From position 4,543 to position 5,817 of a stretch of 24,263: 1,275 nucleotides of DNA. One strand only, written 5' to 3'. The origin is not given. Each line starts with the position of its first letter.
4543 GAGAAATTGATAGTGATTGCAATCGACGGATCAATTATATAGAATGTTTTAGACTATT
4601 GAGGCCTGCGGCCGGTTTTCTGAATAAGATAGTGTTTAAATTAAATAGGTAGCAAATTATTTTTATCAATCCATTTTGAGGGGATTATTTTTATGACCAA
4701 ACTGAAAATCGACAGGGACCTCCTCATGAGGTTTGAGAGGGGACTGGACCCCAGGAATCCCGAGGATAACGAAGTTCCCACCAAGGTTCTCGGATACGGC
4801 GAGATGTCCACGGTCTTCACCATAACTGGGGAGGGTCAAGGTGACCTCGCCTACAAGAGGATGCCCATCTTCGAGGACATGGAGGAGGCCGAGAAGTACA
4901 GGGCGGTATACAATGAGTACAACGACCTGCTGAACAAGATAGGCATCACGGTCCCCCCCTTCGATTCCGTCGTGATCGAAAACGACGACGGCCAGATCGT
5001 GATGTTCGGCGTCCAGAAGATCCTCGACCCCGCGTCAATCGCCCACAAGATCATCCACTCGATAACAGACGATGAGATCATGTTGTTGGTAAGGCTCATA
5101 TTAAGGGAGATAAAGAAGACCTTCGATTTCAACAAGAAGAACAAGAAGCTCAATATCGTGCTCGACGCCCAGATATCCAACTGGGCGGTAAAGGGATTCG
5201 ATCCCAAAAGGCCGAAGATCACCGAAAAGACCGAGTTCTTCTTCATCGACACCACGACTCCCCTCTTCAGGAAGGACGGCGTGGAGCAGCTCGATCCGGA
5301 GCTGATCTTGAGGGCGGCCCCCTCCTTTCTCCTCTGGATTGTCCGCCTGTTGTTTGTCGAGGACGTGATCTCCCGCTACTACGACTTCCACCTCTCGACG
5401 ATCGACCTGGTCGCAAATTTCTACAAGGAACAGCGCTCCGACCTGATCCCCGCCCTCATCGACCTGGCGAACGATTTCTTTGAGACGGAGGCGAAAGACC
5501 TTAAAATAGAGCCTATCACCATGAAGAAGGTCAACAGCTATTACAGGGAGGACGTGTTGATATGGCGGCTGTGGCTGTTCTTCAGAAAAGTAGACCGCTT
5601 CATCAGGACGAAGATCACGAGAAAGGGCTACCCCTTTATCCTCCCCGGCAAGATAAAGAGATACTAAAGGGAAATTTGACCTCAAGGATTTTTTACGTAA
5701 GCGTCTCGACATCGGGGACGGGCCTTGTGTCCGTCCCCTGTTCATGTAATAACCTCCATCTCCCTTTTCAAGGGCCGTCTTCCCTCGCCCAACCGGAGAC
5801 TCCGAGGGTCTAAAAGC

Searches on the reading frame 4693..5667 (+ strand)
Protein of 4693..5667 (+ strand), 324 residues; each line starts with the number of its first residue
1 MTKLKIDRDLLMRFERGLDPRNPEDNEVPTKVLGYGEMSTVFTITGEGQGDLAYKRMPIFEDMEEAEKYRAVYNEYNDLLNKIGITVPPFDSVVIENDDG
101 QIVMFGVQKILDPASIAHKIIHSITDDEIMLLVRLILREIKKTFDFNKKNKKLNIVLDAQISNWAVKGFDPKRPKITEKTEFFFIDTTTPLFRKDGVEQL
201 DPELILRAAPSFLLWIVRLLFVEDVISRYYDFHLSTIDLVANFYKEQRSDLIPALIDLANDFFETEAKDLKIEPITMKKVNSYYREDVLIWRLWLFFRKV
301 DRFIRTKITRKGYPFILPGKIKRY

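Call 4: search_protein_families(library=pfam, proteins=[window:4693-5667:+], max_evalue=0.01)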
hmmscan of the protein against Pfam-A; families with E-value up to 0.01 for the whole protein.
window:4693-5667:+ (324 aa): 1 family
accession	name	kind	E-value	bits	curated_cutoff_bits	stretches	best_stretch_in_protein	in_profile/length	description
PF19709.4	DUF6206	-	6.6e-22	78.4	30.4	1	29-301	16-267/271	Family of unknown function (DUF6206)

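Call 5: search_protein_families(library=ncbifam, proteins=[window:4693-5667:+], max_evalue=0.01)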
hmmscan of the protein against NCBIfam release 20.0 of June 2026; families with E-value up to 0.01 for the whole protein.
window:4693-5667:+ (324 aa): 0 families

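Call 72: search_solved_structures(query=window:4693-5667:+, max_evalue=1)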
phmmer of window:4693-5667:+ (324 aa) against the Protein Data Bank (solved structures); distinct sequences matched with E-value up to 1: 2.
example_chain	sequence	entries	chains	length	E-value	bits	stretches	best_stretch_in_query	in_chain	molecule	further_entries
6fkf_d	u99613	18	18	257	0.36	13.6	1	58-120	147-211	ATP synthase delta chain, chloroplastic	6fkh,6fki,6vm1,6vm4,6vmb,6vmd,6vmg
6f9s_B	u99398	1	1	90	0.63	12.8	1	140-201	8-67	Cytokinesis, Apoptosis, RNA-associated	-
